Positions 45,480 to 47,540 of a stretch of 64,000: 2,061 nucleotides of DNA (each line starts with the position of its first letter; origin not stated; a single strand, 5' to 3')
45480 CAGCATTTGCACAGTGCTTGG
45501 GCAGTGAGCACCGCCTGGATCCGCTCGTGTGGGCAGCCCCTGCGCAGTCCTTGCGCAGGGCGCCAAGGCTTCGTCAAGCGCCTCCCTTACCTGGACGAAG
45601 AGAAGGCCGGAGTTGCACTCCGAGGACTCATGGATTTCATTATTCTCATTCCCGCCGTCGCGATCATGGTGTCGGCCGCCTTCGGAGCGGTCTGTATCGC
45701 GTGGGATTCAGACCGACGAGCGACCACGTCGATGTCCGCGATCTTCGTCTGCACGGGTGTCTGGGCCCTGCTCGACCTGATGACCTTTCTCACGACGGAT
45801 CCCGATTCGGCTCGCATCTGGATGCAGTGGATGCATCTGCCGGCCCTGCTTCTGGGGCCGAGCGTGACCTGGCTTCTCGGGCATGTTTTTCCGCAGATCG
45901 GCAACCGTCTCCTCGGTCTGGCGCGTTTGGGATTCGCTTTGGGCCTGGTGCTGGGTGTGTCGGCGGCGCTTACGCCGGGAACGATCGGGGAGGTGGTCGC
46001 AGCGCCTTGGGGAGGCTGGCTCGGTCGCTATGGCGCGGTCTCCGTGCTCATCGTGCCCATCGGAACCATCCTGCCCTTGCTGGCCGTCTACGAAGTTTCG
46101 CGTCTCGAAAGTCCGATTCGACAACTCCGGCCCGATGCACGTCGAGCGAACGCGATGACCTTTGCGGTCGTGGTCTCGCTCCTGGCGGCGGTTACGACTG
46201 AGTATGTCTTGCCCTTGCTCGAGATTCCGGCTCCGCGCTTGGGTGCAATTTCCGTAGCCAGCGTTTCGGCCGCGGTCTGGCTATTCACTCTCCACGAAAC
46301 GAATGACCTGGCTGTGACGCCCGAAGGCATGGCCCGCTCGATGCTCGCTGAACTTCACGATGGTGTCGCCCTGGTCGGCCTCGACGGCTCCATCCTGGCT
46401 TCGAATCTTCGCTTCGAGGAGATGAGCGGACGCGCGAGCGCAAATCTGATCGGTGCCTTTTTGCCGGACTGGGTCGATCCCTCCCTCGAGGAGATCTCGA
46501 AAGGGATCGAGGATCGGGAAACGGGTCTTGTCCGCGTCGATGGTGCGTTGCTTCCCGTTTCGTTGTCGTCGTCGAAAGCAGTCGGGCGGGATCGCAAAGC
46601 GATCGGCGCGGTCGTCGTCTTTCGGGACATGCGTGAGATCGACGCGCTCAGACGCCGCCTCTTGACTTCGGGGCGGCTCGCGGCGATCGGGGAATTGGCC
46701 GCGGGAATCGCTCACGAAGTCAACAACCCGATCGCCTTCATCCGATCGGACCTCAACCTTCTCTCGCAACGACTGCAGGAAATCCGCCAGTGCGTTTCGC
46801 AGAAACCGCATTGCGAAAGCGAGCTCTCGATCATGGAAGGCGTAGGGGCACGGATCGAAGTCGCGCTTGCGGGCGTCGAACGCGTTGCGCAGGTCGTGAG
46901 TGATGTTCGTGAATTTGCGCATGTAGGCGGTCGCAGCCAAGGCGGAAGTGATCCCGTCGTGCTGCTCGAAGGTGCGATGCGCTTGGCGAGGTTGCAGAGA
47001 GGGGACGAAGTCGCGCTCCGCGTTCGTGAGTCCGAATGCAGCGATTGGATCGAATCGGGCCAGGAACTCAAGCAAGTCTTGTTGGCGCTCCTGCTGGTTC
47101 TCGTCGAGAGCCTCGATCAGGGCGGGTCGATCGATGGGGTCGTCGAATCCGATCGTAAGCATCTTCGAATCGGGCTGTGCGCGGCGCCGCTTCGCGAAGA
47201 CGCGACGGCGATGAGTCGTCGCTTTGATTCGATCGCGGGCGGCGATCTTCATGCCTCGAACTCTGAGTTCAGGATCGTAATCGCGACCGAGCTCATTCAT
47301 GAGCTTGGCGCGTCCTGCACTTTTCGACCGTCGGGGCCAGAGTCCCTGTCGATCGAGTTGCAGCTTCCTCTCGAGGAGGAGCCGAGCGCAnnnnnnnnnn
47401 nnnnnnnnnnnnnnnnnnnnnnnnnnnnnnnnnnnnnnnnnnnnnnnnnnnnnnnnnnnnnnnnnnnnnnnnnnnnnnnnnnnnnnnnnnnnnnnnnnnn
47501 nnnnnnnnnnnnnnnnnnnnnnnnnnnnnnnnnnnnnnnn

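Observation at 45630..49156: Tandem paralogous sensor kinases with reciprocal motif loss (His-only plus ATPase-only): candidate obligate trans-phosphorylating heterodimer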

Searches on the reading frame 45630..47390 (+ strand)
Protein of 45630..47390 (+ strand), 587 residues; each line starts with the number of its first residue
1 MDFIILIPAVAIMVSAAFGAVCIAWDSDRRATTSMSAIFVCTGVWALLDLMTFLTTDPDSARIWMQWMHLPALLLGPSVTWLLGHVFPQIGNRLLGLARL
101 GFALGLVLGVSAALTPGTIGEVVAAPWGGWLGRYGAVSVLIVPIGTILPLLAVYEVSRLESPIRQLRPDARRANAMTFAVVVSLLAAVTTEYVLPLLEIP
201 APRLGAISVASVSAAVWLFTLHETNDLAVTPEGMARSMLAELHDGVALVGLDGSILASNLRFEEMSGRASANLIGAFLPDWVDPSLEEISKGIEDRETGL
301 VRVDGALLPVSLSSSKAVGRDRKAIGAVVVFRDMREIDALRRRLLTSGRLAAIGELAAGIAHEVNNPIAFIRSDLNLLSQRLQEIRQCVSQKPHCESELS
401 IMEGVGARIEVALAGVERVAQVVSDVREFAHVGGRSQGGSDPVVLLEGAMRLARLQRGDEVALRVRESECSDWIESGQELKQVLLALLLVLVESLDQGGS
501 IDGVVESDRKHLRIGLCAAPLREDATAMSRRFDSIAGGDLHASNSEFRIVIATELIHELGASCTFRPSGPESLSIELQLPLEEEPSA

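Call 3: search_protein_families(library=pfam, proteins=[window:45630-47390:+], max_evalue=1)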
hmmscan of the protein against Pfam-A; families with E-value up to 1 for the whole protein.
window:45630-47390:+ (587 aa): 7 families
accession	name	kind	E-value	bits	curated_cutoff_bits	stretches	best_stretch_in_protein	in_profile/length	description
PF00512.31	HisKA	-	1.6e-05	25.3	26.9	1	354-430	3-61/66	His Kinase A (phospho-acceptor) domain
PF00989.32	PAS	-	0.0016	18.8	22.6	1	236-334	4-113/113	PAS fold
PF13426.13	PAS_9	-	0.0025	18.5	27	1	244-336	2-103/103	PAS domain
PF08448.16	PAS_4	-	0.014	16.1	23.1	1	241-286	3-56/110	PAS fold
PF19540.4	DUF6064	-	0.17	12.3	27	1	25-109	64-153/210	Family of unknown function (DUF6064)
PF24097.1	TMD_POM152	-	0.32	11.9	27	0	36-74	10-47/85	Nucleoporin POM152, N-terminal transmembrane domain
PF16927.11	HisKA_7TM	-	0.35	11.1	28.6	1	12-154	5-159/224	N-terminal 7TM region of histidine kinase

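Call 4: search_protein_families(library=ncbifam, proteins=[window:45630-47390:+], max_evalue=1)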
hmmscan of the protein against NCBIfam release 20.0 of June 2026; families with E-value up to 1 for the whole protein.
window:45630-47390:+ (587 aa): 21 families
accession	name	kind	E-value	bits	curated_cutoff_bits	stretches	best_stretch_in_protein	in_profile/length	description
NF008468.0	PRK11360.1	equivalog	4.9e-21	74.7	646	1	235-502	270-529/616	two-component system sensor histidine kinase AtoS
NF052573.1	HisKinEspAMyxo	equivalog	6.4e-19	67.5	1400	1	240-491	261-515/755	serine histidine kinase EspA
NF052574.1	HisKinEspCMyxo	equivalog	6.1e-18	64.4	1200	1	296-499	360-550/785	serine histidine kinase EspC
NF038348.1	T2SS_HK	subfamily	4.5e-13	48.5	450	1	335-532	309-524/574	histidine kinase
NF007688.0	PRK10364.1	equivalog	3.4e-09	36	479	1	339-514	226-386/460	two-component system sensor histidine kinase ZraS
NF010411.0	PRK13837.1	equivalog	2.8e-08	32.2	647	1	326-372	423-469/828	two-component system VirA-like sensor kinase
NF046026.1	HisKinCckACaul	equivalog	1.1e-07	30.4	1000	2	176-270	4-100/678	cell cycle histidine kinase CckA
TIGR00229.1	sensory_box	domain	1.7e-05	25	22.9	1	236-344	8-126/126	PAS domain S-box protein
NF046020.1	HisKinCckABruc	equivalog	2.1e-05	22.6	1000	1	324-381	451-510/868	cell cycle histidine kinase CckA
NF041777.1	sens_FixL_Rhizob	equivalog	0.00033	19.4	850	1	302-383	206-291/485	sensor protein FixL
NF047497.1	HK_LIC_12097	equivalog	0.00072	18.4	500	1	349-431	146-213/367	LIC_12097 family sensor histidine kinase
NF040750.1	tetrathio_HK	equivalog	0.002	16.7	750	1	342-383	327-368/555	tetrathionate respiration histidine kinase TtrS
NF058527.1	HistKinChvGCaul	equivalog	0.0028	16.5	740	1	347-378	300-331/535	two-component sensor histidine kinase ChvG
NF053867.1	SprKinKinDBac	equivalog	0.0054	15.2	775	1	349-383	282-316/500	sporulation kinase KinD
NF047466.1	hybrid_RR_LvrB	exception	0.0065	15.7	500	1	340-382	139-181/377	hybrid histidine kinase/response regulator LvrB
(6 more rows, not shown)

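Call 8: find_homologous_proteins(query=window:45630-47390:+, max_evalue=0.00001)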
Query window:45630-47390:+ (587 aa): 138 proteins with E <= 0.00001 among 8000 candidates; the best 120 are listed.
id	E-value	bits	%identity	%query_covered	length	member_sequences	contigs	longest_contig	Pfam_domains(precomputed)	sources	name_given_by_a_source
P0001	0.0e+0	1263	100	100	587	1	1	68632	PF00512.32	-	-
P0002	1.2e-295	1000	81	100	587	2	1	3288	PF00512.32,PF00989.32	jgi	jgi:two-component system NtrC family sensor kinase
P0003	1.3e-278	944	75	99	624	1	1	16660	PF00989.32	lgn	-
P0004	1.2e-277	941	75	99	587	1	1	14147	PF13426.14,PF00989.32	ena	-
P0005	3.9e-245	833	68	99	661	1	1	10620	PF08448.17,PF00512.32,PF00989.32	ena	-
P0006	5.5e-234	796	66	99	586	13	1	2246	PF13426.14,PF08448.17,PF00989.32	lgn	-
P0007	7.4e-233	793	65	99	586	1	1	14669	PF13426.14,PF08448.17,PF00989.32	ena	-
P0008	2.6e-231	788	65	99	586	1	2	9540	PF08448.17,PF00989.32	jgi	jgi:PAS domain S-box-containing protein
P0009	3.5e-226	771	64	99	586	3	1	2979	PF13426.14,PF08448.17,PF00512.32,PF00989.32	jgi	jgi:PAS domain S-box-containing protein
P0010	1.8e-224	765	63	99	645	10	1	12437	PF13426.14,PF08448.17,PF00989.32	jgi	jgi:signal transduction histidine kinase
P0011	4.8e-224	764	63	99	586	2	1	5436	PF13426.14,PF08448.17,PF00989.32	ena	-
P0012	1.3e-222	759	63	99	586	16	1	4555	PF00512.32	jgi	jgi:signal transduction histidine kinase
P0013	4.7e-221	754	63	99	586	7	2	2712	PF13426.14,PF08448.17,PF00989.32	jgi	jgi:PAS domain S-box-containing protein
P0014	3.8e-220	751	61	100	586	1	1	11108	PF13426.14,PF00989.32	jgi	-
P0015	2.1e-219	748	62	99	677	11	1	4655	PF13426.14,PF08448.17,PF00989.32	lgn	-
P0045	2.1e-162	560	50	99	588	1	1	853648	PF00989.32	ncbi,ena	-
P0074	3.3e-139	484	46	99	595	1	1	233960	PF13426.14,PF13188.14,PF08448.17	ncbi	ncbi:MAG: PAS domain S-box protein [Myxococcota bacterium]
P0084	4.1e-129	450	44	99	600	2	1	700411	-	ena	-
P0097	4.4e-63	232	34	85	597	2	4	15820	PF13426.14,PF13188.14,PF02518.32,PF00989.32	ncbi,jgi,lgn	ncbi:MAG: PAS domain S-box-containing protein [Myxococcota bacterium]|jgi:PAS domain S-box-containin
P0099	1.3e-59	221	32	99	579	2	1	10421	PF02518.32,PF00512.32,PF00989.32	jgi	jgi:PAS domain S-box-containing protein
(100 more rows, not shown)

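Call 18: find_related_loci(query=A1, collection=genome_contigs, flank=8000)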
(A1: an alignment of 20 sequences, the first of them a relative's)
Query A1 (587 aa) in genome_contigs; peptide patterns used: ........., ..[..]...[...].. (x = any residue, [..] = any of these).
600 stretches matched a pattern (row limit reached: there are more); 547 encode a relative of the query (tblastn E <= 1e-3); the best 80 are kept; 80 distinct loci.
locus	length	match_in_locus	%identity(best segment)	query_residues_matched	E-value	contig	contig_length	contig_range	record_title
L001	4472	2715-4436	49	6-581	2e-162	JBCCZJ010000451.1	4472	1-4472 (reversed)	MAG: Myxococcota bacterium isolate P01_F01_bin.32 k141_3272808_length_4472_cov_14.1240, whole genome shotgun sequence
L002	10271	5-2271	64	14-582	8e-92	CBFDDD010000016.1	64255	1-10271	MAG TPA_asm: uncultured Myxococcales bacterium isolate SRR26215691_binner13_Refined_41 genome assembly, contig: ERZ25073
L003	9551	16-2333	47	1-584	7e-53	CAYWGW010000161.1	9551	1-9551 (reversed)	MAG TPA_asm: uncultured Spirochaetaceae bacterium isolate SRP141376_co3_17 genome assembly, contig: NODE_19559_length_95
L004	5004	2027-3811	29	5-580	2e-52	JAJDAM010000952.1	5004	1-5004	MAG: Deltaproteobacteria bacterium isolate OFTM229 OFTM229_951, whole genome shotgun sequence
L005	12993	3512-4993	31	1-502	2e-49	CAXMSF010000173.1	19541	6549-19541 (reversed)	MAG: uncultured Gammaproteobacteria bacterium isolate 10C-St20-MC-01_bin.21.orig genome assembly, contig: k141_2969226,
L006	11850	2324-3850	31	3-510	4e-47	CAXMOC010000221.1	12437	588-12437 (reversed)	MAG: uncultured Opitutales bacterium isolate 07C-BC-St03_bin.23.orig genome assembly, contig: k141_801466, whole genome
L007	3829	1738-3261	29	1-510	6e-47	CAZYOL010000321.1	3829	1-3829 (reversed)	MAG TPA_asm: uncultured Spirochaetales bacterium isolate SRP128890_co1_175 genome assembly, contig: NODE_31489_length_38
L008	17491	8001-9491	32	1-501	3e-45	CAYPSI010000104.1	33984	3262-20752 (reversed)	MAG TPA_asm: uncultured Spirochaetales bacterium isolate binchicken_co165_279 genome assembly, contig: k141_2004209, who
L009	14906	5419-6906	31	5-502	6e-45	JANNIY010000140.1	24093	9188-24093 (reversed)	MAG: Deltaproteobacteria bacterium isolate SOY_40_metabat_221 SOY_40_k141_1616437, whole genome shotgun sequence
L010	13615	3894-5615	27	1-577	2e-44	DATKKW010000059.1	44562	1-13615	MAG TPA_asm: Myxococcota bacterium isolate SMAG_U14668 k141_3326221, whole genome shotgun sequence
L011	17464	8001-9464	30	5-501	4e-44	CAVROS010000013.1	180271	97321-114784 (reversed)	MAG: uncultured delta proteobacterium isolate MFD03804.bin.2.110 genome assembly, contig: contig_3022, whole genome shot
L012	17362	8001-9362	29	45-501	8e-44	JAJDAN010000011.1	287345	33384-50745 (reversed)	MAG: Deltaproteobacteria bacterium isolate OFTM107 OFTM107_10, whole genome shotgun sequence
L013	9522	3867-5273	30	31-501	8e-44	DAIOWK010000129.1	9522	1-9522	MAG TPA_asm: Myxococcota bacterium isolate CTOTU28693 NODE_4393_length_9522_cov_4.904405, whole genome shotgun sequence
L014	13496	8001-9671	28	21-581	1e-42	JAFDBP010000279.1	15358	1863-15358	MAG: Deltaproteobacteria bacterium isolate MB1D_Bin_1 MB1D_Bin_1_MB1D_0306_000003401196, whole genome shotgun sequence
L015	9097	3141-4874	25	1-584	3e-42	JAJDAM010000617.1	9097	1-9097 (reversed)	MAG: Deltaproteobacteria bacterium isolate OFTM229 OFTM229_616, whole genome shotgun sequence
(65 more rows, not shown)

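Call 19: find_encoding_contigs(protein=P0045, flank=10000, max_places=2)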
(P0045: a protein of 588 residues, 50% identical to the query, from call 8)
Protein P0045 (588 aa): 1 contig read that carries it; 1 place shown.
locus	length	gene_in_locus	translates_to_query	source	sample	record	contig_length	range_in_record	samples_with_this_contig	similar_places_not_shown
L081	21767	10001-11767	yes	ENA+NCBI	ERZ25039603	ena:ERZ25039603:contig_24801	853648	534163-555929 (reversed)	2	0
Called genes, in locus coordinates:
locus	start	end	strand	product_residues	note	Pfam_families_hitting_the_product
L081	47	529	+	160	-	PF01980:TrmO_N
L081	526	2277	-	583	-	PF16697:Yop-YscD_cpl, PF00498:FHA, PF01590:GAF, PF13185:GAF_2, PF13492:GAF_3, PF00211:Guanylate_cyc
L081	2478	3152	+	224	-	PF00583:Acetyltransf_1, PF13508:Acetyltransf_7, PF13673:Acetyltransf_10 (weak)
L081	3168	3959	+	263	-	PF00440:TetR_N, PF17932:TetR_C_24 (weak)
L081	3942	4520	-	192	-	PF25087:GMPPB_C (faint), PF25084:LbH_EIF2B (weak), PF00132:Hexapep, PF14602:Hexapep_2 (weak)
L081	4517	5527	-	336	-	PF01963:TraB_PrgY_gumN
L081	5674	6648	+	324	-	PF08240:ADH_N, PF00107:ADH_zinc_N, PF13602:ADH_zinc_N_2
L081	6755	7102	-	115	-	PF00543:P-II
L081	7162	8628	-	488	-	PF00909:Ammonium_transp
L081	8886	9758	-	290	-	PF02551:Acyl_CoA_thio (weak), PF13622:4HBT_3, PF20789:4HBT_3C, PF02551:Acyl_CoA_thio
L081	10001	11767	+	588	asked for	PF00989:PAS (faint)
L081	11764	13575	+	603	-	PF13188:PAS_8 (weak), PF02518:HATPase_c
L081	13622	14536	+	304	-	PF13714:PEP_mutase, PF00463:ICL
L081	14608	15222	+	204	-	-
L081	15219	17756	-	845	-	PF00270:DEAD, PF04851:ResIII (weak), PF22527:DEXQc_Suv3, PF00271:Helicase_C (weak), PF12029:DUF3516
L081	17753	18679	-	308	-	PF13672:PP2C_2, PF00481:PP2C (weak), PF07228:SpoIIE (weak)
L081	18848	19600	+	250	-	PF00730:HhH-GPD, PF00633:HHH (weak)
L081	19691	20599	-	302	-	PF02492:cobW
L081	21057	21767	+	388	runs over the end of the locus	PF07992:Pyr_redox_2, PF03486:HI0933_like (faint), PF13738:Pyr_redox_3, PF00070:Pyr_redox, PF02852:Pyr_redox_dim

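Call 20: find_encoding_contigs(protein=P0074, flank=10000, max_places=2)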
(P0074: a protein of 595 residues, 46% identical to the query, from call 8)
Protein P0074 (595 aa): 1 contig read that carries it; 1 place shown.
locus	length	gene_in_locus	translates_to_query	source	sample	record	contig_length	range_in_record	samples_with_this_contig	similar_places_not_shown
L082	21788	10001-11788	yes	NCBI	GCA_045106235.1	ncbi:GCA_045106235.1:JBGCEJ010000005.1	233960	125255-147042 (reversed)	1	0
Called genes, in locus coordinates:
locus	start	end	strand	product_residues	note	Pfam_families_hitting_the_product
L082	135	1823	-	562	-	PF16697:Yop-YscD_cpl, PF00498:FHA, PF01590:GAF, PF13185:GAF_2, PF00211:Guanylate_cyc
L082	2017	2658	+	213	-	PF00583:Acetyltransf_1, PF13673:Acetyltransf_10, PF13508:Acetyltransf_7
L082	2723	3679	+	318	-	PF00440:TetR_N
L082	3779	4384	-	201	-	PF25087:GMPPB_C (faint), PF25084:LbH_EIF2B (weak), PF00132:Hexapep, PF14602:Hexapep_2 (weak)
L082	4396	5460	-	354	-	PF01963:TraB_PrgY_gumN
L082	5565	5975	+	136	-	PF08240:ADH_N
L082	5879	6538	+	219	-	PF00107:ADH_zinc_N, PF13602:ADH_zinc_N_2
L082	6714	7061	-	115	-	PF00543:P-II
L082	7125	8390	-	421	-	PF00909:Ammonium_transp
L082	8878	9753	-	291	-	PF13622:4HBT_3, PF02551:Acyl_CoA_thio (weak), PF20789:4HBT_3C, PF02551:Acyl_CoA_thio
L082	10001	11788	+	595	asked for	PF13188:PAS_8 (faint), PF08448:PAS_4 (faint), PF13426:PAS_9 (weak)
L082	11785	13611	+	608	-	PF16927:HisKA_7TM, PF02518:HATPase_c, PF14501:HATPase_c_5 (weak)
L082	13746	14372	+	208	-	-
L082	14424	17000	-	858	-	PF00270:DEAD, PF04851:ResIII, PF22527:DEXQc_Suv3, PF00271:Helicase_C (weak), PF12029:DUF3516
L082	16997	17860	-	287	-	PF00481:PP2C, PF13672:PP2C_2, PF07228:SpoIIE (faint)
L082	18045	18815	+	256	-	PF00730:HhH-GPD, PF00633:HHH (weak)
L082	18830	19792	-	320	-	PF02492:cobW, PF03205:MobB (faint), PF07683:CobW_C (faint)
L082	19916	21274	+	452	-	PF03486:HI0933_like (faint), PF07992:Pyr_redox_2, PF12831:FAD_oxidored (faint), PF13738:Pyr_redox_3, PF00070:Pyr_redox, PF02852:Pyr_redox_dim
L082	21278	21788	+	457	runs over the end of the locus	-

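Call 21: find_encoding_contigs(protein=P0084, flank=10000, max_places=2)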
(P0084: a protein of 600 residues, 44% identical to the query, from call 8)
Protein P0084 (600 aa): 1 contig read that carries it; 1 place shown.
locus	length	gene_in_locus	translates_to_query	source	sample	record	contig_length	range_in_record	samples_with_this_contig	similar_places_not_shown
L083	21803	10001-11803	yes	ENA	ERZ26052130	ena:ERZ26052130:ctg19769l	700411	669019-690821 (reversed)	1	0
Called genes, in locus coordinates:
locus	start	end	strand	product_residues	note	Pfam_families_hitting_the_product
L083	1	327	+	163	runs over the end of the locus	PF01980:TrmO_N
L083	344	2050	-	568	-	PF16697:Yop-YscD_cpl, PF00498:FHA, PF01590:GAF, PF13185:GAF_2, PF13492:GAF_3, PF00211:Guanylate_cyc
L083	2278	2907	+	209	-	PF00583:Acetyltransf_1 (weak), PF13508:Acetyltransf_7 (weak)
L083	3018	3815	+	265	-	PF00440:TetR_N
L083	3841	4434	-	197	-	PF25087:GMPPB_C (faint), PF25084:LbH_EIF2B (weak), PF00132:Hexapep, PF14602:Hexapep_2 (weak)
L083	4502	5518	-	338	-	PF01963:TraB_PrgY_gumN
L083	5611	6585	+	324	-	PF08240:ADH_N, PF00107:ADH_zinc_N, PF13602:ADH_zinc_N_2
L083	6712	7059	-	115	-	PF00543:P-II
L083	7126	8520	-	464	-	PF00909:Ammonium_transp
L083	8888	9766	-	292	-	PF02551:Acyl_CoA_thio (weak), PF13622:4HBT_3, PF20789:4HBT_3C, PF02551:Acyl_CoA_thio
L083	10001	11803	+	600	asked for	-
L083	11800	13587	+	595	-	PF13188:PAS_8 (faint), PF02518:HATPase_c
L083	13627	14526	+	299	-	PF13714:PEP_mutase, PF00463:ICL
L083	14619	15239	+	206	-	-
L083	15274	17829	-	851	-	PF00270:DEAD, PF04851:ResIII (weak), PF22527:DEXQc_Suv3, PF00271:Helicase_C (weak), PF12029:DUF3516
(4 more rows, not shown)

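Call 35: find_encoding_contigs(protein=P0003, flank=6000, max_places=1)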
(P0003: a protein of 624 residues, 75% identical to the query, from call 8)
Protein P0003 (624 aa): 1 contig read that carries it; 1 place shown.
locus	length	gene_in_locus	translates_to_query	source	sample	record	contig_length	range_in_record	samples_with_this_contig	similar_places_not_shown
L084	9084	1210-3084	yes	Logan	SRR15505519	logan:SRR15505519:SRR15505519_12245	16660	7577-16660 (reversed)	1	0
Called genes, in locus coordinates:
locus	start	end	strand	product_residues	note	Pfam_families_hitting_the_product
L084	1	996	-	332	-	?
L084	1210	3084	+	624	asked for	PF00989:PAS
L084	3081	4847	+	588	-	PF13188:PAS_8 (weak), PF02518:HATPase_c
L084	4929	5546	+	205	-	-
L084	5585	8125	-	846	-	PF00270:DEAD, PF04851:ResIII (weak), PF22527:DEXQc_Suv3, PF00271:Helicase_C (weak), PF12029:DUF3516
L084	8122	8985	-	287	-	PF00481:PP2C (weak), PF13672:PP2C_2, PF07228:SpoIIE (faint)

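Call 36: find_encoding_contigs(protein=P0004, flank=6000, max_places=1)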
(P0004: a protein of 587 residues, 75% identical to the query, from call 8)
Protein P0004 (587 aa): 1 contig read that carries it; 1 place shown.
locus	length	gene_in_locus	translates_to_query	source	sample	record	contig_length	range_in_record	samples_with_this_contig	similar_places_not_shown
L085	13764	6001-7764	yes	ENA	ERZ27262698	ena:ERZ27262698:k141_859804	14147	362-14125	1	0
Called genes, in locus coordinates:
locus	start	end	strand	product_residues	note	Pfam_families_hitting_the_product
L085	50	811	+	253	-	PF00440:TetR_N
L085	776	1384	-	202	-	PF25084:LbH_EIF2B (weak), PF25087:GMPPB_C (faint), PF00132:Hexapep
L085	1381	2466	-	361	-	PF01963:TraB_PrgY_gumN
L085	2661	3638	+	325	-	PF08240:ADH_N, PF00107:ADH_zinc_N, PF13602:ADH_zinc_N_2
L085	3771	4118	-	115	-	PF00543:P-II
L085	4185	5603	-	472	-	PF00909:Ammonium_transp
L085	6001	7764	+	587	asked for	PF00989:PAS (weak), PF13426:PAS_9 (weak)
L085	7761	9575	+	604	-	PF13188:PAS_8 (faint), PF02518:HATPase_c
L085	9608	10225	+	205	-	-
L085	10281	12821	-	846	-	PF00270:DEAD, PF04851:ResIII (weak), PF22527:DEXQc_Suv3, PF00271:Helicase_C (weak), PF12029:DUF3516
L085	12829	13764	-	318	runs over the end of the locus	?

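Call 44: search_protein_families(library=ncbifam, proteins=[L081:14608-15222:+, L082:13746-14372:+], max_evalue=1)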
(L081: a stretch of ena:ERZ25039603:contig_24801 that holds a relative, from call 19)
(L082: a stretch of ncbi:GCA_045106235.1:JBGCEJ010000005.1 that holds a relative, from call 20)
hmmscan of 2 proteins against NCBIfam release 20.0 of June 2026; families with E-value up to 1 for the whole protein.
L081:14608-15222:+ (204 aa): 0 families

L082:13746-14372:+ (208 aa): 1 family
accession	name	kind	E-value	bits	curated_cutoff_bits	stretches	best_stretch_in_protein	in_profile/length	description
NF041392.1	XylDh_Gfo6_Halo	equivalog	0.12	11.1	350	1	14-66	143-193/350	D-xylose 1-dehydrogenase Gfo6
